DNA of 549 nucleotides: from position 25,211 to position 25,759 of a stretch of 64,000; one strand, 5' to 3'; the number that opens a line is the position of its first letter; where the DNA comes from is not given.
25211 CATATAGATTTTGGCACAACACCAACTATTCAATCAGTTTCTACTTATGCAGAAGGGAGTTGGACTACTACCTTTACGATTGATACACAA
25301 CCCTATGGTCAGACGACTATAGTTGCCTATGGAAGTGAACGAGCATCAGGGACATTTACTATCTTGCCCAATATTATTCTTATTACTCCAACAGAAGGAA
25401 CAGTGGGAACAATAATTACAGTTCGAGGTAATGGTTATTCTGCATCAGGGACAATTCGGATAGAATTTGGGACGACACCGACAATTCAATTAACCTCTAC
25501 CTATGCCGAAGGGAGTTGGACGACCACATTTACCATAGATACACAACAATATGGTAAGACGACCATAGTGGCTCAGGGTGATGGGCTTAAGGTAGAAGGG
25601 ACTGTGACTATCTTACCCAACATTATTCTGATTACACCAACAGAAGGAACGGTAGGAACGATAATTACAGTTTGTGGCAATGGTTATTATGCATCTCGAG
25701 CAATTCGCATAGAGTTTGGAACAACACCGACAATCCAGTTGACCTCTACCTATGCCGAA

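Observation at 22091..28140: Second, independent homogenized block (249-bp unit) built from three roughly 1.76-2.0 kb higher-order copies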

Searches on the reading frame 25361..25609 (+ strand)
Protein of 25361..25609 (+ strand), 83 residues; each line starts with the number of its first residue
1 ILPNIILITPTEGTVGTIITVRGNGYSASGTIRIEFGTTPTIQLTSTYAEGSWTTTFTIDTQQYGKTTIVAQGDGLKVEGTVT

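Call 19: find_homologous_proteins(query=A1)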
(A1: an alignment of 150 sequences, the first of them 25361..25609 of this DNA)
Query A1 (150 sequences) (83 aa, profile of the alignment): 3 proteins with E <= 0.001 among 1301 candidates.
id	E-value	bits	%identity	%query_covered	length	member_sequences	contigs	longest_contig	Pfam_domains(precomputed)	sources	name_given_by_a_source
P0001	1.9e-54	199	69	89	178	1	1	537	-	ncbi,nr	ncbi:MAG: hypothetical protein QME49_10205, partial [bacterium]|nr:hypothetical protein [bacterium]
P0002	4.2e-21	92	49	100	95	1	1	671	PF01833.31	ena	-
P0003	7.7e-4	37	54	31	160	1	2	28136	PF01833.31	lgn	-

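Call 21: find_encoding_contigs(protein=P0001, flank=10000)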
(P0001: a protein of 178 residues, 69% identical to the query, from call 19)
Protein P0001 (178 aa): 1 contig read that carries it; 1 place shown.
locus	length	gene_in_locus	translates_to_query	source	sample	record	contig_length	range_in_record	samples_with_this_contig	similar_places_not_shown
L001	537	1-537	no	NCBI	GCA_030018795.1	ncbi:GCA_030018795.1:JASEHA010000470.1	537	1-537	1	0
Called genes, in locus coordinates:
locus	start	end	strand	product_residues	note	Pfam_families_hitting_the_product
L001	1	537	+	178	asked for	?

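Call 25: find_related_loci(query=A2, collection=genome_contigs, flank=10000)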
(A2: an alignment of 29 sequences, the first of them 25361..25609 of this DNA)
Query A2 (83 aa) in genome_contigs; peptide patterns used: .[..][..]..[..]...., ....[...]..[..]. (x = any residue, [..] = any of these).
43 stretches matched a pattern; 24 encode a relative of the query (tblastn E <= 1e-3); 21 distinct loci.
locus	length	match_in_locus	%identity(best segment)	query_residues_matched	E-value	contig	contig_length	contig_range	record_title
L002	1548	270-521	69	1-83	6e-31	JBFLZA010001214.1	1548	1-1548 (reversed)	MAG: Cyanobacteriota bacterium isolate MAG099 MAG099_1214, whole genome shotgun sequence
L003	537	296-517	69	1-74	4e-28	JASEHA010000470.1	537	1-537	MAG: bacterium isolate Yes70-11 NODE_470_length_537_cov_3.275934, whole genome shotgun sequence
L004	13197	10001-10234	60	2-79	1e-25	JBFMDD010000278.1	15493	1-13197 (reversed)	MAG: bacterium isolate MAG210 MAG210_278, whole genome shotgun sequence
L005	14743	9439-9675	62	1-79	1e-25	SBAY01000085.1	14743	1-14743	MAG: Nitrospira sp. isolate Bin_21_1 Hy_contig30210, whole genome shotgun sequence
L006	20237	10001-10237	59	1-79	2e-24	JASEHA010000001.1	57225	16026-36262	MAG: bacterium isolate Yes70-11 NODE_1_length_57225_cov_24.280654, whole genome shotgun sequence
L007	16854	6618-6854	61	1-79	1e-23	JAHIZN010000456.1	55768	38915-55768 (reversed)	MAG: bacterium isolate Modern_marine.mb.176 Modern_marine.mb.176_k141_487102, whole genome shotgun sequence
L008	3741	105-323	58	1-73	4e-23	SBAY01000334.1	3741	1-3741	MAG: Nitrospira sp. isolate Bin_21_1 Hy_contig11749, whole genome shotgun sequence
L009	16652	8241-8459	60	1-73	7e-23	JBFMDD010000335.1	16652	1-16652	MAG: bacterium isolate MAG210 MAG210_335, whole genome shotgun sequence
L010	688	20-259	54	1-80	2e-23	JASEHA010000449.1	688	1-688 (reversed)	MAG: bacterium isolate Yes70-11 NODE_449_length_688_cov_2.535545, whole genome shotgun sequence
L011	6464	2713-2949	63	1-79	8e-21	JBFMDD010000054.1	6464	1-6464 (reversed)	MAG: bacterium isolate MAG210 MAG210_54, whole genome shotgun sequence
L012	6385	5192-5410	55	1-73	1e-20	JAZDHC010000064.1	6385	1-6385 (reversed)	MAG: Candidatus Desantisbacteria bacterium isolate MEGAHIT-group-0.297 k141_13946800, whole genome shotgun sequence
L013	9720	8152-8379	58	1-76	7e-25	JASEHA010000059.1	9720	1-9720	MAG: bacterium isolate Yes70-11 NODE_59_length_9720_cov_16.015830, whole genome shotgun sequence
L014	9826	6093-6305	56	1-71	7e-20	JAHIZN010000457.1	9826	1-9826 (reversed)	MAG: bacterium isolate Modern_marine.mb.176 Modern_marine.mb.176_k141_1964925, whole genome shotgun sequence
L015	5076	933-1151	52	1-73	2e-19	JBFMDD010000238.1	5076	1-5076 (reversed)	MAG: bacterium isolate MAG210 MAG210_238, whole genome shotgun sequence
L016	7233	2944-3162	51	1-73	4e-19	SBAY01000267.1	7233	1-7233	MAG: Nitrospira sp. isolate Bin_21_1 Hy_contig19657, whole genome shotgun sequence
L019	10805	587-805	49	1-73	8e-18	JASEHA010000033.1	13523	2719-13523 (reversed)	MAG: bacterium isolate Yes70-11 NODE_33_length_13523_cov_20.110261, whole genome shotgun sequence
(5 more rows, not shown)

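Call 29: predict_structure(alignment_id=A1)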
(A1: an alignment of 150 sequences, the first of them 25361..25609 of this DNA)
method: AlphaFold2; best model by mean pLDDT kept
length: 83 residues; sequences in the alignment: 150
mean_pLDDT: 92.1   pTM: 0.78
mean pLDDT of the five models: 92.1, 91.8, 91.3, 86.9, 84.6
residues with pLDDT >= 90: 65; 70-90: 18; 50-70: 0; < 50: 0
segments of 3 or more residues with pLDDT < 50: none
pLDDT, mean of each block of 10 residues (from residue 1): 93 93 93 92 93 94 87 93 92
secondary structure, 60 per line:
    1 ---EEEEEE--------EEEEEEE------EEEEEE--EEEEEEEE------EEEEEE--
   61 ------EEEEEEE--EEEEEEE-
elements in order: E4-9 E18-24 E31-36 E39-46 E53-58 E67-73 E76-82

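Call 33: fold_search(model_id=the predicted structure, library=pdb)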
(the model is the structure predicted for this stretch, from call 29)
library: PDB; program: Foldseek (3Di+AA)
matches with E <= 10: 1616; with E <= 0.001: 0
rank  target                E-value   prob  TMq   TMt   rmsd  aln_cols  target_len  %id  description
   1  8fk7_A                6.7e-03  1.00  0.60  0.40   4.2        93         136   12  Structure of the Pyrobaculum calidifontis flagellar-like archaeal type IV pilus (released 2023-06-28)
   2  7e1y_A                9.1e-03  1.00  0.55  0.12   4.4        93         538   15  Staphylothermus marinus amylopullulanase -SmApu (released 2022-02-09)
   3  4kdv                  1.1e-02  1.00  0.53  0.45   4.8       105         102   17  Crystal structure of a bacterial immunoglobulin-like domain from the M. primoryensis ice-binding adhesin (released 2013-10-02)
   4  1nco_A                1.1e-02  1.00  0.62  0.47   5.7       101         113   17  STRUCTURE OF THE ANTITUMOR PROTEIN-CHROMOPHORE COMPLEX NEOCARZINOSTATIN (released 1993-10-31)
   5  2vsd_A                1.5e-02  1.00  0.57  0.53   4.8        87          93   10  crystal structure of CHIR-AB1 (released 2008-07-29)
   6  2mcm                  1.9e-02  1.00  0.76  0.58   5.4       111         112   14  MACROMOMYCIN (released 1993-01-15)
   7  8rc4_g                1.9e-02  0.99  0.50  0.07   5.7       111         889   12  Structure of Integrator-PP2A complex (released 2024-02-07)
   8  2qki_E                1.9e-02  0.99  0.48  0.27   5.1       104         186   12  Human C3c in complex with the inhibitor compstatin (released 2007-08-14)
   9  2cbo                  2.0e-02  1.00  0.78  0.58   3.7       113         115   15  Crystal structure of the neocarzinostatin 3Tes24 mutant bound to testosterone hemisuccinate. (released 2006-03-22)
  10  1hzk_MODEL_1_A        2.0e-02  1.00  0.64  0.50   6.2       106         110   18  SOLUTION STRUCTURES OF C-1027 APOPROTEIN AND ITS COMPLEX WITH THE AROMATIZED CHROMOPHORE (released 2001-05-23)
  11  6ysq_D                2.0e-02  1.00  0.56  0.11   4.3       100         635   12  The hC4Nb8 complement inhibitory nanobody in complex with C4b (released 2020-06-24)
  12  6tqd_B                2.1e-02  1.00  0.62  0.29   3.6        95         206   16  D00-D0 domain of Intimin (released 2021-01-13)
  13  5e7h                  2.1e-02  1.00  0.55  0.20   7.2        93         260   14  Crystal structure of domains CD (residues 230-489) of Bacova_02650 (released 2016-05-04)
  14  4xed                  2.2e-02  1.00  0.67  0.59   3.4        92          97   25  PKD domain of M14-like peptidase from Thermoplasmatales archaeon SCGC AB-540-F20 (released 2015-05-13)
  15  3idu_A                2.2e-02  1.00  0.62  0.48   3.8       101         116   16  Crystal Structure of the CARDB domain of the PF1109 protein in complex with di-metal ions from Pyrococcus furiosus, No (released 2009-08-04)
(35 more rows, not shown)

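Call 36: find_related_loci(query=A2, collection=metagenome_contigs, flank=10000)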
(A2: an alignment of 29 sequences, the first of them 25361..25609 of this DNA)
Query A2 (83 aa) in metagenome_contigs; peptide patterns used: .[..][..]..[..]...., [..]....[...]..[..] (x = any residue, [..] = any of these).
57 stretches matched a pattern; 7 encode a relative of the query (tblastn E <= 1e-3); 7 distinct loci.
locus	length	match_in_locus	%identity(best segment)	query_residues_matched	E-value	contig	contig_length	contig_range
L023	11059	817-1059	47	1-81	2e-21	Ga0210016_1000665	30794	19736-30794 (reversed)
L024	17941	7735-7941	48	1-69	5e-18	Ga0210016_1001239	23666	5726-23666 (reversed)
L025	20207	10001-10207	48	1-69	5e-18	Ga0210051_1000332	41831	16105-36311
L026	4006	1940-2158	47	1-73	2e-17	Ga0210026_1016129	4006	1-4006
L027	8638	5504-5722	51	1-73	2e-17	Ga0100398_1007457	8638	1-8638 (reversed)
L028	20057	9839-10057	51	1-73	2e-17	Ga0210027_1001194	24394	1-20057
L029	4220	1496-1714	51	1-73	2e-17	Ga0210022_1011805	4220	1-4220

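Call 47: search_protein_families(library=pfam, proteins=[L019:1502-7180:+, L019:7270-8325:+, L019:9861-10799:+, L019:9113-9553:+], max_evalue=0.01)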
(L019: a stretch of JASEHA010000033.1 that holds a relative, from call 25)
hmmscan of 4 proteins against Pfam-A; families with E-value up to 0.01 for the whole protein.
L019:1502-7180:+ (1893 aa): 2 families
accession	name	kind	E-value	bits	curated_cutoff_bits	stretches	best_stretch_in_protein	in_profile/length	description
PF24893.1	DUF7743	-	0.0011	19.1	27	0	596-666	20-86/120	Domain of unknown function (DUF7743)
PF00630.25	Filamin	-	0.0013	20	26.9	0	1443-1465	70-92/93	Filamin/ABP280 repeat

L019:7270-8325:+ (352 aa): 3 families
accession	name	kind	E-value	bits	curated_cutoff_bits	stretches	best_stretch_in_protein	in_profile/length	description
PF19572.5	PorV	-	4.1e-05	23.7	27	1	58-264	15-235/243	Type IX secretion system protein PorV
PF03349.22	Toluene_X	-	0.00013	21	29.7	1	65-129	24-85/421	Outer membrane protein transport protein (OMPP1/FadL/TodX)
PF03687.19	UPF0164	-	0.0011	18.2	21.4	1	53-139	33-118/325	Uncharacterised protein family (UPF0164)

L019:9861-10799:+ (313 aa): 0 families

L019:9113-9553:+ (147 aa): 3 families
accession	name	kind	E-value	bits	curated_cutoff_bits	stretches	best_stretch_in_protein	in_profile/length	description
PF08570.15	DUF1761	-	0.00032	21.4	31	1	13-96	2-85/123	Protein of unknown function (DUF1761)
PF07274.17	DUF1440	-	0.00044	20.7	34.7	1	60-130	61-129/135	Protein of unknown function (DUF1440)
PF20587.3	DUF6789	-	0.0029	18.2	27.1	1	57-137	58-136/144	Family of unknown function (DUF6789)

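Call 48: search_protein_families(library=ncbifam, proteins=[L019:6281-7180:+, L019:7270-8325:+], max_evalue=0.05)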
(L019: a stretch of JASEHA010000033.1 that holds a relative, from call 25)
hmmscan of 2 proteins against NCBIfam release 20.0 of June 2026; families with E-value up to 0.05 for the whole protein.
L019:6281-7180:+ (300 aa): 7 families
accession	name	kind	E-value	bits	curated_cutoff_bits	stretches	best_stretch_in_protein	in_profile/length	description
NF033707.1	T9SS_sortase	equivalog_domain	4.6e-11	41.1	420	1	178-298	980-1094/1095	type IX secretion system sortase PorU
NF052323.1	T9SSA_dep_M6i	equivalog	1.4e-05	23.3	600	1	192-300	953-1043/1043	T9SS-dependent M6-like inactivated metalloprotease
TIGR04183.1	Por_Secre_tail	domain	0.00039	20.4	23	1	200-287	2-63/72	T9SS type A sorting domain-containing protein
NF053608.1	Lsa66_OmpA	equivalog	0.0091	14.4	700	1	238-290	184-235/581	fibronectin-binding adhesin Lsa66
NF052228.1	T9SS_PorZ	equivalog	0.013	13.9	260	1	191-281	668-740/757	type IX secretion system anionic LPS delivery protein PorZ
NF009276.0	PRK12633.1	equivalog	0.021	14.5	383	1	225-284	123-182/234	flagellar basal body rod modification protein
NF005176.1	PRK06655.1-1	equivalog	0.026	14.4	230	0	220-290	87-156/197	flagellar hook assembly protein FlgD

L019:7270-8325:+ (352 aa): 5 families
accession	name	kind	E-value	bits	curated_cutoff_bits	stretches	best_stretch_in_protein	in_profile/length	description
NF033709.1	PorV_fam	subfamily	5.8e-41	141.1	90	1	55-350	3-324/326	PorV/PorQ family protein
NF052325.1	PorVQ2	equivalog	9.2e-29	100.4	325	1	41-229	12-202/354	putative type IX sorting system protein PorV2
NF033711.1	T9SS_PorQ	equivalog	2.2e-21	76.3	220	1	46-262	17-224/335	type IX secretion system protein PorQ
NF033710.1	T9SS_OM_PorV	equivalog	4.7e-16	58.9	250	1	54-265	24-248/367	type IX secretion system outer membrane channel protein PorV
NF050080.1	pilus_FilD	exception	0.0022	16.3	970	0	58-112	22-78/549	putative pilus system OmpP1/FadL family transporter FilD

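Call 55: search_solved_structures(query=A1, max_evalue=10, show_alignments=3)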
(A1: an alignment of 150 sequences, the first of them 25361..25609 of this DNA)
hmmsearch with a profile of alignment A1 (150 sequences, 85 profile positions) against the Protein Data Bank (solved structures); distinct sequences matched with E-value up to 10: 13.
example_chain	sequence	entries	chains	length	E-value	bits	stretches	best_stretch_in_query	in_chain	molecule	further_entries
1cyg_A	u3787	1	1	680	0.0032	20.1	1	5-47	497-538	CYCLODEXTRIN GLUCANOTRANSFERASE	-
6s67_A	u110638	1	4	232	0.23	14.2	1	6-32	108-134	Aequorea cf. australis fluorescent protein 1 (AausFP1)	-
4he4_A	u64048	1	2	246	0.48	13.2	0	7-31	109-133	Yellow fluorescent protein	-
7ui8_A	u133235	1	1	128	0.64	12.8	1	42-77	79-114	Split ester bond-containing adhesin repeat domain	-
7p0e_A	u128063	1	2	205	0.93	12.3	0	18-68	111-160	Isoform 2 of Filamin-C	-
2jyn_A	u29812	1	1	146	0.95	12.2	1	35-65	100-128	UPF0368 protein YPL225W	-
2cbt_A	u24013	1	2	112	1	12.2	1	7-60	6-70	NEOCARZINOSTATIN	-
2hpw_A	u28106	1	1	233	1.1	12.1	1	7-32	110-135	Green fluorescent protein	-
4m8r_A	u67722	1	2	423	1.3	11.8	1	16-37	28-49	hypothetical protein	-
7k58_C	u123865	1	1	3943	1.3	11.8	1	1-38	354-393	gamma heavy chain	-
7ouu_A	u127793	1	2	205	1.9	11.3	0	18-66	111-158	Isoform 2 of Filamin-C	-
7ouv_A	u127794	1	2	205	2.5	10.9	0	18-65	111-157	Isoform 2 of Filamin-C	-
3wms_A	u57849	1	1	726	2.6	10.8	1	3-40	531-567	Alpha-cyclodextrin glucanotransferase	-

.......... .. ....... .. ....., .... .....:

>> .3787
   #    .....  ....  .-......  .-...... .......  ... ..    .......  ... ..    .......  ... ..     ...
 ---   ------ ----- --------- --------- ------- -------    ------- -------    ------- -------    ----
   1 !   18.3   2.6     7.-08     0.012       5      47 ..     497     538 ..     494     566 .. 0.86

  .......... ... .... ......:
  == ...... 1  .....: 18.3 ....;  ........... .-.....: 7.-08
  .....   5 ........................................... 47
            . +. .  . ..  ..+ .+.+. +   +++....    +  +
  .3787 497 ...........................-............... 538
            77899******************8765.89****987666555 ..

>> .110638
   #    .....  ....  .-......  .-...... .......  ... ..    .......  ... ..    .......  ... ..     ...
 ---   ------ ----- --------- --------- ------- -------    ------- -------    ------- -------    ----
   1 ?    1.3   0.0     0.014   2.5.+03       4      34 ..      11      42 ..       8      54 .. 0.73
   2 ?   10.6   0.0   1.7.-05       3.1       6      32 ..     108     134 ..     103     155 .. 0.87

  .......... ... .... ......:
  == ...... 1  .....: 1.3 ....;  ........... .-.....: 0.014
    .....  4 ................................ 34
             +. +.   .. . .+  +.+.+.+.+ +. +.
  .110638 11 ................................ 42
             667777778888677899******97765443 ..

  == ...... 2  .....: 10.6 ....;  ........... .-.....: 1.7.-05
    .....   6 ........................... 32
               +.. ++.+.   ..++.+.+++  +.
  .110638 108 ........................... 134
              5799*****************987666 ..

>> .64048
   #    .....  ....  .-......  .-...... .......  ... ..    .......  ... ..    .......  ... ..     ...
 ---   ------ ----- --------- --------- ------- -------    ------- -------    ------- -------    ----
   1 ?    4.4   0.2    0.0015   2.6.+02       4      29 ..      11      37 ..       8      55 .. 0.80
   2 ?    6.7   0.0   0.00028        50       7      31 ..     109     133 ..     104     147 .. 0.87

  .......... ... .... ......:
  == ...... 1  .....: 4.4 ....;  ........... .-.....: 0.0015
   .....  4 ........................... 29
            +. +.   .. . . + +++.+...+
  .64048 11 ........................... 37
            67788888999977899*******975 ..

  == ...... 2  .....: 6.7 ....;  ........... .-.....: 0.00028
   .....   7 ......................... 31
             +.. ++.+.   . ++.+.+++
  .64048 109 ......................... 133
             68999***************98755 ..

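Call 62: search_protein_representatives(alignment_id=A1)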
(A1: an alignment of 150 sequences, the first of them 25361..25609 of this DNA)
Query: 150 sequences, 85 profile positions. Proteins with E-value up to 0.001 (for the whole library): 8042; up to 1e-10: 2822; up to 1e-30: 656. The best 150 are listed.
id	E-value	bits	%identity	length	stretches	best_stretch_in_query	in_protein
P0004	0.0e+00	1980.8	-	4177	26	1-84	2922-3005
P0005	0.0e+00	1729.2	-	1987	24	2-80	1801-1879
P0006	0.0e+00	1518.7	-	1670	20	1-83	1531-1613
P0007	0.0e+00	1487.4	-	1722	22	1-79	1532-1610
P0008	0.0e+00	1425.3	-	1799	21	1-81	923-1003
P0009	0.0e+00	1418.5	-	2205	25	1-82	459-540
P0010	0.0e+00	1414.0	-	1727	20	1-84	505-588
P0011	0.0e+00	1398.8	-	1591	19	1-81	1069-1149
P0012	0.0e+00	1311.2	-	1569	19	1-85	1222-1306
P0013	0.0e+00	1270.2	-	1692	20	1-78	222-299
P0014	0.0e+00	1252.4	-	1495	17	1-84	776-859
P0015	0.0e+00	1219.5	-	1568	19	1-84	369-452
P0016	0.0e+00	1145.7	-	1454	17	3-84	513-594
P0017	0.0e+00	1127.9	-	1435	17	1-79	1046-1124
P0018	0.0e+00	1115.3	-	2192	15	1-84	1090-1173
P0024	1.7e-271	892.8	-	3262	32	5-81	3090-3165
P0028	5.7e-240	791.7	-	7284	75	7-84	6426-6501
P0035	1.7e-219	726.1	-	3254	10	1-84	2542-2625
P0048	6.5e-164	548.0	-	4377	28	7-83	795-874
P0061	2.5e-138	466.0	-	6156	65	3-78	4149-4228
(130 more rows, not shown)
